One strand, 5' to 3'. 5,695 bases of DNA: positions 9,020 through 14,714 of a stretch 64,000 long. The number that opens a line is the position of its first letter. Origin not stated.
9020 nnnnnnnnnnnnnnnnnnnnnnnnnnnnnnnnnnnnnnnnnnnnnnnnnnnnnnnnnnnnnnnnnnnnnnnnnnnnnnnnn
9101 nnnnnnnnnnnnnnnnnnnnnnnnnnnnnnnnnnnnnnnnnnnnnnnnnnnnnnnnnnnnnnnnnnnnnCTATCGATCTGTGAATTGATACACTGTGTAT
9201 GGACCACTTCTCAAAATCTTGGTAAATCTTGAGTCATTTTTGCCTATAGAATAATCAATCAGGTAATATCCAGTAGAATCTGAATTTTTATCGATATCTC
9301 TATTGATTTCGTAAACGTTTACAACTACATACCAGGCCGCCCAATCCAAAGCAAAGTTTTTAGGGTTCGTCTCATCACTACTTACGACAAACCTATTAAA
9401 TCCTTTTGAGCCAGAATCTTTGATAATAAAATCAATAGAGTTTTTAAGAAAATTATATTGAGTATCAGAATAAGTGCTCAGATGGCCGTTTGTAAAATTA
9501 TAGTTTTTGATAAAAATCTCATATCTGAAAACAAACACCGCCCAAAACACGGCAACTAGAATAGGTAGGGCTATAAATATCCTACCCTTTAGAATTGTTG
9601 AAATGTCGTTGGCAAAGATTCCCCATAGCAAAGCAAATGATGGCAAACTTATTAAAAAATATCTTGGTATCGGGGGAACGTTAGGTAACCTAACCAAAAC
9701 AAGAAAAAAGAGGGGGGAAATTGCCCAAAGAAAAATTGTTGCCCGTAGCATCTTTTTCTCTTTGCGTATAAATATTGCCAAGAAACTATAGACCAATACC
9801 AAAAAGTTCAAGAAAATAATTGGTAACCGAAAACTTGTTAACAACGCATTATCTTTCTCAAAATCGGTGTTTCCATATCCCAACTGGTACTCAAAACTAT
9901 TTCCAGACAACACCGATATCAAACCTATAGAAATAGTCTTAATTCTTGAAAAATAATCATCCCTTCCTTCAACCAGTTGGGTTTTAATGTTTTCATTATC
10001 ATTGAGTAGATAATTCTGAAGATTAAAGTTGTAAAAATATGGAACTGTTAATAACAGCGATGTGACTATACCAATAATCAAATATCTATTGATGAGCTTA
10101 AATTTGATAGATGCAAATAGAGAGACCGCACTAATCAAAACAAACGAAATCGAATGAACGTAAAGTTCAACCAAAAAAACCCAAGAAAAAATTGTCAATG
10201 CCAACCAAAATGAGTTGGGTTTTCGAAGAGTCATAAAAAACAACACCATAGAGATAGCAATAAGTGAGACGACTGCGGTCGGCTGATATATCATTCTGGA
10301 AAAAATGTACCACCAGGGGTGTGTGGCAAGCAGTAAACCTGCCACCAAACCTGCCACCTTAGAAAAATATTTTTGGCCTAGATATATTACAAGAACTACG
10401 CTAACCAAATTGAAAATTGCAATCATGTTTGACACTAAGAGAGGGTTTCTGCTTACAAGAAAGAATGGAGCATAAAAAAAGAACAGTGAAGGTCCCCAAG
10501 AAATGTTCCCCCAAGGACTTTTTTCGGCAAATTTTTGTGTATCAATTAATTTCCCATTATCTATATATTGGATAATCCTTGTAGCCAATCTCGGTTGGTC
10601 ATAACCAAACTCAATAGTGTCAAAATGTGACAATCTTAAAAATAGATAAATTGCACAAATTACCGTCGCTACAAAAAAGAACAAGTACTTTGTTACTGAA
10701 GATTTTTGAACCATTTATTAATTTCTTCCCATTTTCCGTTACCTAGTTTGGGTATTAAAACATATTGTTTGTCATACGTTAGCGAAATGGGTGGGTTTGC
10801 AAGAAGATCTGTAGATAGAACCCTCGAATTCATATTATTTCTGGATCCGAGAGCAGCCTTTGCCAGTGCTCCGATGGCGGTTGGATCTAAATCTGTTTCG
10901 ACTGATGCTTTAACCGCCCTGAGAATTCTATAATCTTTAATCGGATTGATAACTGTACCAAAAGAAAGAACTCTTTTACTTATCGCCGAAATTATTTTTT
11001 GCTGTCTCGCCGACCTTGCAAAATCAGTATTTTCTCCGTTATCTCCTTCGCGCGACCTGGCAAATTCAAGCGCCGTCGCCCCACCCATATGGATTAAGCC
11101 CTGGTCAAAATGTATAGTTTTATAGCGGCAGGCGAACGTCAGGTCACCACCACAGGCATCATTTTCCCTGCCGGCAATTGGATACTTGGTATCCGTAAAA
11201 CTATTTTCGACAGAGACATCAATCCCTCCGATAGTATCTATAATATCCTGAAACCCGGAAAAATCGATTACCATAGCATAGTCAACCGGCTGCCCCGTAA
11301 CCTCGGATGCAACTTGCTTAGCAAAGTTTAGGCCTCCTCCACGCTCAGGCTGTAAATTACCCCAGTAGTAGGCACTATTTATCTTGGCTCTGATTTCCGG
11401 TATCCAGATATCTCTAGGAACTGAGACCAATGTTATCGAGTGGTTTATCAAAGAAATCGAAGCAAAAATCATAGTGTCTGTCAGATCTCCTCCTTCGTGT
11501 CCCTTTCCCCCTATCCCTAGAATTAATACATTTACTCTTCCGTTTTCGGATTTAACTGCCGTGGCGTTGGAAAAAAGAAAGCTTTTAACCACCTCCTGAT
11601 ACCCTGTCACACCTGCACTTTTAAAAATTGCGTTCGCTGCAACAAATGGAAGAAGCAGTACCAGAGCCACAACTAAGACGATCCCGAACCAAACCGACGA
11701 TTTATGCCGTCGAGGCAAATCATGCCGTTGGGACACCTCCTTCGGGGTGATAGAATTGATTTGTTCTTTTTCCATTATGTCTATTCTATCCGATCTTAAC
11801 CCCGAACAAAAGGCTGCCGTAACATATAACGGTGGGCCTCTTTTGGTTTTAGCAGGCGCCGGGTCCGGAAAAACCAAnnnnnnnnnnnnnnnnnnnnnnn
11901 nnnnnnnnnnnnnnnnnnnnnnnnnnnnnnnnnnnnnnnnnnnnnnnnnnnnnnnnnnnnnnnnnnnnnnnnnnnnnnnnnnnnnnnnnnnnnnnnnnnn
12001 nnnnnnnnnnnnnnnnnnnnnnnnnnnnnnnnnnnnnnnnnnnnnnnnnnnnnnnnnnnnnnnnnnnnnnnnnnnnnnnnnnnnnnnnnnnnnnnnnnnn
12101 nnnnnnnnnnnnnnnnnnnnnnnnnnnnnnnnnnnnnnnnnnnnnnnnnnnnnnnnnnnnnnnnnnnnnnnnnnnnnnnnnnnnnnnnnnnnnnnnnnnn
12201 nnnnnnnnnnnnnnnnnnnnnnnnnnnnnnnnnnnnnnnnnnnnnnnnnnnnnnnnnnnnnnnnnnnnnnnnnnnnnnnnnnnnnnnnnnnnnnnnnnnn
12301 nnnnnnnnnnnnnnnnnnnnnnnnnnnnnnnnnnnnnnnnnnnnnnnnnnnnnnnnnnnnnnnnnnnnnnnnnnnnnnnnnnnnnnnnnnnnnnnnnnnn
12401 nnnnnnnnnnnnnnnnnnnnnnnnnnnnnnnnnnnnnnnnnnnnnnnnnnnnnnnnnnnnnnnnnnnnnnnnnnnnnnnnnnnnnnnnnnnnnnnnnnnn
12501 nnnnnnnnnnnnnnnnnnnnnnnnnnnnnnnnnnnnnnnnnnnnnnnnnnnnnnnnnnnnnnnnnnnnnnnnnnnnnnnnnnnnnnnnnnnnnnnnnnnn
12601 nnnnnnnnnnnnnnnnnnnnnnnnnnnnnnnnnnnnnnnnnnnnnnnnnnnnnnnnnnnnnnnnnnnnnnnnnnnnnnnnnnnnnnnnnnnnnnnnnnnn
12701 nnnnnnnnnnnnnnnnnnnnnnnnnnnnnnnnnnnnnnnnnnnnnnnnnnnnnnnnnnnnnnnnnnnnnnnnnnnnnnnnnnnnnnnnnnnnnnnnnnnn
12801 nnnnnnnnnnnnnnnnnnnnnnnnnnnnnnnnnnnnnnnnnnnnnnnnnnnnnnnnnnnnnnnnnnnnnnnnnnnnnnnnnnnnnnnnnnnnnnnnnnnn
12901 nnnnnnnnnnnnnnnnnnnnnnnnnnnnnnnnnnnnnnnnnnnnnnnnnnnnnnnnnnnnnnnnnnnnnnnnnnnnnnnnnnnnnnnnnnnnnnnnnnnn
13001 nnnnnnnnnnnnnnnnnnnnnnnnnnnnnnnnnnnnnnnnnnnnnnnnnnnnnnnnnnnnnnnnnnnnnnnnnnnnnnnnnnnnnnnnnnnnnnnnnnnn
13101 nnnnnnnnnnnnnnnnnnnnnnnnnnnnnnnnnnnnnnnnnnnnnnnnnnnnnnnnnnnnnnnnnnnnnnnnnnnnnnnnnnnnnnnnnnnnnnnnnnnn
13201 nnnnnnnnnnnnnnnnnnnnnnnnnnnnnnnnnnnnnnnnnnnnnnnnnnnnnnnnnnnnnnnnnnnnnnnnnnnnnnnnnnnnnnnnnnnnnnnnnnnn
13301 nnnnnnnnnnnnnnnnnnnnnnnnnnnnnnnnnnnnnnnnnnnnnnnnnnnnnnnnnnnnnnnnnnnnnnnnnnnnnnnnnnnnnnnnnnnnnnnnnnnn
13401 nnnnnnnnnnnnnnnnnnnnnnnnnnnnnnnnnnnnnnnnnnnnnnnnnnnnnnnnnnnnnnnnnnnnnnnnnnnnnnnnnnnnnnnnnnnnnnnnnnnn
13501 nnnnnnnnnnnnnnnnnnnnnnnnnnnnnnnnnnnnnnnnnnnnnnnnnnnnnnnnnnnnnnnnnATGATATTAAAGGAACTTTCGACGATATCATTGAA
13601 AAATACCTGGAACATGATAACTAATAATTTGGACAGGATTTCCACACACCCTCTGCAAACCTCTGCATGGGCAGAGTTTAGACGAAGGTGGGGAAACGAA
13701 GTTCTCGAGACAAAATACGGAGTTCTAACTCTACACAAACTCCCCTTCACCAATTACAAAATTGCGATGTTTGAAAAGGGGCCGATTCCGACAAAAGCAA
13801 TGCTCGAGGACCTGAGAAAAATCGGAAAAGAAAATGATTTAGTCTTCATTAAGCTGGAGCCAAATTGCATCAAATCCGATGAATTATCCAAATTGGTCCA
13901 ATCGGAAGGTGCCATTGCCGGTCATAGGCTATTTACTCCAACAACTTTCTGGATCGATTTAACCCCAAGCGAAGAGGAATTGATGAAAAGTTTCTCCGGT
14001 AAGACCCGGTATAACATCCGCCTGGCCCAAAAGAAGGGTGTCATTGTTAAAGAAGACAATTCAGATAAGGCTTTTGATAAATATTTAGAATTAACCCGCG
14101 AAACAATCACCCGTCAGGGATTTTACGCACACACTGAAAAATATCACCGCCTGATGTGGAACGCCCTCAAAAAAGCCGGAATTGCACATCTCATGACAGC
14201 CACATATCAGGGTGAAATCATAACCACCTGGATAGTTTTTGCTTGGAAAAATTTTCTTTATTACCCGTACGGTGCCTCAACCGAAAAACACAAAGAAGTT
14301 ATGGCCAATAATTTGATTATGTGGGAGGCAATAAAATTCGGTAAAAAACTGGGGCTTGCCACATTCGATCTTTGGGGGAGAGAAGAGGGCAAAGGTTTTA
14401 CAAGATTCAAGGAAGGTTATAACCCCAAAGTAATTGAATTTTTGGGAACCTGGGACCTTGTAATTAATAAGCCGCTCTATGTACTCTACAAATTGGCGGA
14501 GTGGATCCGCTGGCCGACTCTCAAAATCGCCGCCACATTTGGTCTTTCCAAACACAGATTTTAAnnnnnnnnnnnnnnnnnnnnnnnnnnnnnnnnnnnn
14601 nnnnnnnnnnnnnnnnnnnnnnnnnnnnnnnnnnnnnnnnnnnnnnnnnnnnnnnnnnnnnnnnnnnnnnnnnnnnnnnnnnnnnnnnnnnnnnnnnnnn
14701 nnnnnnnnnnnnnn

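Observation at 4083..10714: Cluster of GT-C (GT39/83-like) polytopic glycosyltransferase paralogs (five in the window including 24553..26163) next to LCP and FemAB genes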

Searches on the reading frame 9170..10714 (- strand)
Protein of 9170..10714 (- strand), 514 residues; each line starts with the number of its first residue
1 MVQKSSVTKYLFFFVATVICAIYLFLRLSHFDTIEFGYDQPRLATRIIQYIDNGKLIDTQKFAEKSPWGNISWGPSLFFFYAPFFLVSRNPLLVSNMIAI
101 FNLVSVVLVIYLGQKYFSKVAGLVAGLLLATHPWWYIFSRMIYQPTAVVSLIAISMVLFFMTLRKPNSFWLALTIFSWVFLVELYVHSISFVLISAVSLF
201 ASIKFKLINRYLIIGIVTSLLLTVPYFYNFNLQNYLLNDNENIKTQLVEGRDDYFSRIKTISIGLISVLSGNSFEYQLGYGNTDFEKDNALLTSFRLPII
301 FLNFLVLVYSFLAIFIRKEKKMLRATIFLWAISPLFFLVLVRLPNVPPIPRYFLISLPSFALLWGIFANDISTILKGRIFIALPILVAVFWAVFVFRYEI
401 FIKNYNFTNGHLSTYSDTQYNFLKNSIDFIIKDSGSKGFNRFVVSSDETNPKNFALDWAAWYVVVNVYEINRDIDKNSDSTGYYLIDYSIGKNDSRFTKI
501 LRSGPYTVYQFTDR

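Call 5: search_protein_families(library=pfam, proteins=[window:9170-10714:-], max_evalue=0.01)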
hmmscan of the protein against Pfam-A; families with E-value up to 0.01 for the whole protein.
window:9170-10714:- (514 aa): 1 family
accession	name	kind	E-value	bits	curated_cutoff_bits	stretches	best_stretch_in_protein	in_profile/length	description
PF13231.12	PMT_2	-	0.0043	17.7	26.1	1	88-226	18-157/160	Dolichyl-phosphate-mannose-protein mannosyltransferase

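Call 6: search_protein_families(library=ncbifam, proteins=[window:9170-10714:-], max_evalue=0.1)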
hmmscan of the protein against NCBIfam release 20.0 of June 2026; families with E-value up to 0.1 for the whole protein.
window:9170-10714:- (514 aa): 0 families

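Call 25: find_homologous_proteins(query=window:9170-10714:-, max_evalue=0.001)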
Query window:9170-10714:- (514 aa): 32 proteins with E <= 0.001 among 8000 candidates.
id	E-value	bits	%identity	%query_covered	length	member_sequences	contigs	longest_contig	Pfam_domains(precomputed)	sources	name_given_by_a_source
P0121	0.0e+0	1127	100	100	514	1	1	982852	-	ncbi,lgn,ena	-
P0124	4.7e-176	605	56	95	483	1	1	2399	-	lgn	-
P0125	1.2e-173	597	54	99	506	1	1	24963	-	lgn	-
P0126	8.7e-158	545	50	99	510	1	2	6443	PF13231.13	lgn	-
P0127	4.2e-153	529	52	96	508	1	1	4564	-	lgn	-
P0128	1.2e-152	528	51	100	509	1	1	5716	-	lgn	-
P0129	3.3e-150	520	48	100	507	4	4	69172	-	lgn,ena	-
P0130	4.8e-146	506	48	100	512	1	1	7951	-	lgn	-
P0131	1.8e-145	504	48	96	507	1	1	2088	-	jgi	jgi:4-amino-4-deoxy-L-arabinose transferase-like glycosyltransferase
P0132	6.7e-145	502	46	97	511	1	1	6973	-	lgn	-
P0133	3.3e-142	493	47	99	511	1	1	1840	PF13231.13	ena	-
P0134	6.7e-136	472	48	98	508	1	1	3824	-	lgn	-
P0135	2.7e-133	464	46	98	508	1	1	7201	-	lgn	-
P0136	1.0e-130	455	46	98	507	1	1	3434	-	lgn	-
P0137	1.5e-118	415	47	88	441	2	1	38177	-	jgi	-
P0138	6.6e-101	357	39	94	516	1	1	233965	-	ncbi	-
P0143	7.9e-95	337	40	97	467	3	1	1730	PF13231.13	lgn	-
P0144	4.7e-92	328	34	98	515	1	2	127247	PF13231.13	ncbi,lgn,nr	ncbi:MAG: glycosyltransferase family 39 protein [bacterium]|nr:glycosyltransferase family 39 protein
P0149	5.7e-78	281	37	88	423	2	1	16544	PF13231.13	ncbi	-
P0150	1.3e-77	280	36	99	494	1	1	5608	PF13231.13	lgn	-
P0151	2.1e-75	273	34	95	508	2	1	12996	PF13231.13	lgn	-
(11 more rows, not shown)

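Call 55: search_solved_structures(query=A2, max_evalue=1)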
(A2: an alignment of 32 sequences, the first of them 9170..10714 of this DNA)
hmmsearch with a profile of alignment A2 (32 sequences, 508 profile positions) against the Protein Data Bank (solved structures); distinct sequences matched with E-value up to 1: 3.
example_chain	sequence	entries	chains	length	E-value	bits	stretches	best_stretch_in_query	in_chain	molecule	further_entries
5ezm_A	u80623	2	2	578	0.00015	23.9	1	94-272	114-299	4-amino-4-deoxy-L-arabinose transferase or related glycosyltransferases of PMT family | 4-amino-4-deoxy-L-arabinose (L-Ara4N) transferase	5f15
4tw1_A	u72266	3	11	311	0.76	11.7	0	423-493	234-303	Possible leukocidin subunit | Uncharacterized leukocidin-like protein 1 | leukocidin-like protein 1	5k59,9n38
6rhv_G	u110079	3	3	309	0.76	11.7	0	423-493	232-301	Beta-channel forming cytolysin | Leukocidin B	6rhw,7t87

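Call 70: find_encoding_contigs(protein=P0129, flank=8000, max_places=1)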
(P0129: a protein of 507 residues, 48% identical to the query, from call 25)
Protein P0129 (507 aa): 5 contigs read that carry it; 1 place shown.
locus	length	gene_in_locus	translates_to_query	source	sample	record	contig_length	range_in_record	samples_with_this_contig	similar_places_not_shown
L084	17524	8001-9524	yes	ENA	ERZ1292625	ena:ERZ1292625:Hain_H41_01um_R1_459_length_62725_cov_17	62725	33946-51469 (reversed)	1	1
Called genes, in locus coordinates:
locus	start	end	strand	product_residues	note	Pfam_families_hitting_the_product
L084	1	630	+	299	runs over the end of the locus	PF00892:EamA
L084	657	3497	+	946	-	PF00580:UvrD-helicase, PF01443:Viral_helicase1 (faint), PF13245:AAA_19, PF13604:AAA_30 (faint), PF13361:UvrD_C, PF13538:UvrD_C_2 (weak), PF12705:PDDEXK_1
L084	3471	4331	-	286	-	-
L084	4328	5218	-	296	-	PF02388:FemAB, PF13480:Acetyltransf_6, PF02388:FemAB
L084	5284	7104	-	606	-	PF00580:UvrD-helicase, PF13245:AAA_19, PF13361:UvrD_C, PF13538:UvrD_C_2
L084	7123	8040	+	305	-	PF03816:LytR_cpsA_psr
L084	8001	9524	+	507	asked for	-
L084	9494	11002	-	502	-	PF13231:PMT_2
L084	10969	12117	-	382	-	-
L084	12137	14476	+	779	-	PF02366:PMT, PF13231:PMT_2, PF16192:PMT_4TMC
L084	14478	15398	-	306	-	-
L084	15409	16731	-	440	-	-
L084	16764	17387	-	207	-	PF00391:PEP-utilizers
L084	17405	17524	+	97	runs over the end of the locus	-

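Call 71: find_encoding_contigs(protein=P0138, flank=8000, max_places=1)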
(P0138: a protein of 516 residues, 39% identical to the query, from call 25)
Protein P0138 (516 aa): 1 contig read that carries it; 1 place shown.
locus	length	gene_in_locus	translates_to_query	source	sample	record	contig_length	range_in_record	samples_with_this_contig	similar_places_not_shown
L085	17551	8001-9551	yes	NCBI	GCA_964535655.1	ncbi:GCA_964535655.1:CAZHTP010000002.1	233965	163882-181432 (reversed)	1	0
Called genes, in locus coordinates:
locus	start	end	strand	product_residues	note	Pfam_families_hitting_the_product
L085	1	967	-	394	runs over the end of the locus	PF11258:DUF3048, PF17479:DUF3048_C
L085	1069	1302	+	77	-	-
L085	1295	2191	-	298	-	PF01370:Epimerase, PF05368:NmrA (weak), PF13460:NAD_binding_10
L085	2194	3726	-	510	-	PF13541:ChlI, PF00158:Sigma54_activat (faint), PF01078:Mg_chelatase, PF07728:AAA_5 (weak), PF00493:MCM (weak), PF13335:Mg_chelatase_C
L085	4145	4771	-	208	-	PF13246:Cation_ATPase (faint)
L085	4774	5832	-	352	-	PF01594:AI-2E_transport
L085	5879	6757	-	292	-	PF01745:IPT (faint), PF01715:IPPT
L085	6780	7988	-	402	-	PF13231:PMT_2 (weak)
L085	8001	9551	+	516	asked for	-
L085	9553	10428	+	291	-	PF13489:Methyltransf_23, PF08003:Methyltransf_9, PF13847:Methyltransf_31 (weak), PF08241:Methyltransf_11, PF08242:Methyltransf_12, PF13649:Methyltransf_25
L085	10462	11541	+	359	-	PF00483:NTP_transferase, PF25084:LbH_EIF2B, PF00132:Hexapep (faint), PF25087:GMPPB_C (weak)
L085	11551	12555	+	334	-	PF01073:3Beta_HSD, PF01370:Epimerase, PF02719:Polysacc_synt_2, PF04321:RmlD_sub_bind, PF07993:NAD_binding_4, PF13460:NAD_binding_10, PF16363:GDP_Man_Dehyd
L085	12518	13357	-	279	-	PF01370:Epimerase, PF04321:RmlD_sub_bind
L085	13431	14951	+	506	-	-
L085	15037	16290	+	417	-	PF06728:PIG-U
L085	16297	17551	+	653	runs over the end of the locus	PF02366:PMT, PF13231:PMT_2 (weak), PF16192:PMT_4TMC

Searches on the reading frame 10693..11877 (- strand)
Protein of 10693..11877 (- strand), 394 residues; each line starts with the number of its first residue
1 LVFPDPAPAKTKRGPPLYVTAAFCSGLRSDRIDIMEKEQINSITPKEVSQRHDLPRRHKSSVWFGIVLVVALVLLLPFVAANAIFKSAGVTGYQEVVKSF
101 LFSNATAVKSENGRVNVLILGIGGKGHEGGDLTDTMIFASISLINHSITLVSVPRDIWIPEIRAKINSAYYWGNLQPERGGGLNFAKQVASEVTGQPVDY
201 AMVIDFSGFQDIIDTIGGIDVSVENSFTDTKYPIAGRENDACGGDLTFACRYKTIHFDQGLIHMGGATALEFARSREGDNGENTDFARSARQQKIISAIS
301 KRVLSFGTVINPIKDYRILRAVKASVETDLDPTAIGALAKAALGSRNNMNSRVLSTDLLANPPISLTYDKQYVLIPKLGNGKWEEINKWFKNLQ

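Call 5: search_protein_families(library=pfam, proteins=[window:10693-11877:-], max_evalue=0.01)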
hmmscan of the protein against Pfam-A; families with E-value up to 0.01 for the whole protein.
window:10693-11877:- (394 aa): 1 family
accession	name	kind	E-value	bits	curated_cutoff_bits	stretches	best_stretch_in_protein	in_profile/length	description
PF03816.19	LytR_cpsA_psr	-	2.7e-30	106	24.6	1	133-303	2-148/150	LytR_cpsA_psr family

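Call 36: search_protein_families(library=ncbifam, proteins=[window:10693-11877:-], max_evalue=0.001)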
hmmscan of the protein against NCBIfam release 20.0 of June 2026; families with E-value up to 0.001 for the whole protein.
window:10693-11877:- (394 aa): 4 families
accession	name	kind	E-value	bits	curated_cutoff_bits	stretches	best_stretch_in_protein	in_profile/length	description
TIGR00350.1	lytR_cpsA_psr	domain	3.1e-25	89.2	62.3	1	133-304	3-151/152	LCP family glycopolymer transferase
NF006897.1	PRK09379.1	equivalog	1e-24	87.3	441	2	104-231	48-171/298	polyisoprenyl-teichoic acid--peptidoglycan teichoic acid transferase TagU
NF051849.1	LCP_trans_Cps2A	equivalog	1.1e-14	54.6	650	1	245-349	329-428/477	LCP family glycopolymer transferase CpsA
NF047591.1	ligase_LytR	equivalog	2e-14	53.6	450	1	66-331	5-260/336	glycopolymer--peptidoglycan transferase LytR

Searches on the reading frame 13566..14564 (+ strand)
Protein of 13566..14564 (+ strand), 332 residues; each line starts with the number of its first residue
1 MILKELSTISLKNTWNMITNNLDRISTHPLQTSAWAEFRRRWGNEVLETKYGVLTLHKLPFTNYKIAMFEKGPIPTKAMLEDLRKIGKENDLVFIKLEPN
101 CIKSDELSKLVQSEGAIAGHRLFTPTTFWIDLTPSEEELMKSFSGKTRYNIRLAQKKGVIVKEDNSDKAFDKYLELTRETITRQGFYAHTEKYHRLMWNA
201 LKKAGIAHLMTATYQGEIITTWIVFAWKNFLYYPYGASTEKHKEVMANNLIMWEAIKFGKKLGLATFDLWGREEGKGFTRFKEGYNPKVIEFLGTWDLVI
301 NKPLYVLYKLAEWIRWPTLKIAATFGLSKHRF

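Call 5: search_protein_families(library=pfam, proteins=[window:13566-14564:+], max_evalue=0.01)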
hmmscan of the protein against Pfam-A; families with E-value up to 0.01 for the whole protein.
window:13566-14564:+ (332 aa): 2 families
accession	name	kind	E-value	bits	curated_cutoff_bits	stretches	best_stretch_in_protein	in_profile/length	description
PF02388.22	FemAB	-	5.7e-28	98.3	24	2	219-312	308-405/406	FemAB family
PF13480.13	Acetyltransf_6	-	6.1e-15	56.1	22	1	146-274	6-139/143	Acetyltransferase (GNAT) domain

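Call 36: search_protein_families(library=ncbifam, proteins=[window:13566-14564:+], max_evalue=0.001)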
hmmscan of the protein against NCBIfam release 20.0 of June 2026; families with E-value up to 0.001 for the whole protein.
window:13566-14564:+ (332 aa): 2 families
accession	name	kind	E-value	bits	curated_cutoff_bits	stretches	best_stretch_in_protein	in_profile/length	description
TIGR03019.1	pepcterm_femAB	equivalog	2.4e-14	53.1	260.35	1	126-285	119-274/330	FemAB family XrtA/PEP-CTERM system-associated protein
NF047883.1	UAcmpLyAlTFemX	equivalog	1.2e-11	44.5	500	1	90-305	102-332/337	UDP-N-acetylmuramoylpentapeptide-lysine N(6)-alanyltransferase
